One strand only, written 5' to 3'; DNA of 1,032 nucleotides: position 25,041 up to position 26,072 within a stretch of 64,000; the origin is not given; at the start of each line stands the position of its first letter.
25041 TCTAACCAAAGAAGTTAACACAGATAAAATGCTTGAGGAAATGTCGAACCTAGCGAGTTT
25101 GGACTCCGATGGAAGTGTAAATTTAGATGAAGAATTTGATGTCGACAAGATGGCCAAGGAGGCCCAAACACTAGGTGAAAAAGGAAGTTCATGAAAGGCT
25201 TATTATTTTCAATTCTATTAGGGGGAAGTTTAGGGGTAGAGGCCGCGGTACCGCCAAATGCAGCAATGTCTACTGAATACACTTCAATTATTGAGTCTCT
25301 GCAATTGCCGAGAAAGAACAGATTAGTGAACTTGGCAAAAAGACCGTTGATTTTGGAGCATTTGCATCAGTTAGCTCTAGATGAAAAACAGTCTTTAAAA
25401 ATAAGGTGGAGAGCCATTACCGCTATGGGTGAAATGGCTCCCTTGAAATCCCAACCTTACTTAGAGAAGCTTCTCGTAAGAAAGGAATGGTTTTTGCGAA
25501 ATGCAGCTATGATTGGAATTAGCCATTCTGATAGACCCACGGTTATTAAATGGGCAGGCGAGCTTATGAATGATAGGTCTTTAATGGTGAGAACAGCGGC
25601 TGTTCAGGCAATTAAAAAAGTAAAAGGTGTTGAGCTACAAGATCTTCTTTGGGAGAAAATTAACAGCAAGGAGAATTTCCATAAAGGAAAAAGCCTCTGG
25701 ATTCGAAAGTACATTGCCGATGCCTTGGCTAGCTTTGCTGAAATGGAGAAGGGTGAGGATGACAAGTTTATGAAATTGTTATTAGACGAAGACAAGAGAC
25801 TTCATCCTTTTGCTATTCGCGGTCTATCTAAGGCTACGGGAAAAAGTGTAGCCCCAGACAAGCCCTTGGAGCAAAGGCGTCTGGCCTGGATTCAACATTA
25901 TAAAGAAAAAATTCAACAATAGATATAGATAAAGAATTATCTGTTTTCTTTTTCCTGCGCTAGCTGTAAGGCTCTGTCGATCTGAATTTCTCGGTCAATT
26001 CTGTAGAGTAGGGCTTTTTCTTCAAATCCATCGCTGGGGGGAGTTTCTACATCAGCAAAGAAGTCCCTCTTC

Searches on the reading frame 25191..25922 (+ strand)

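Call 77: search_protein_families(library=pfam, proteins=[window:25191-25922:+], max_evalue=0.00001)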
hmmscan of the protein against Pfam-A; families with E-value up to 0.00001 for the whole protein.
window:25191-25922:+ (243 aa): 1 family
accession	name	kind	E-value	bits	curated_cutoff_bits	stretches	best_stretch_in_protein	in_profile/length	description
PF13646.12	HEAT_2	-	3.2e-11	43.8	27.7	1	57-141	3-87/88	HEAT repeats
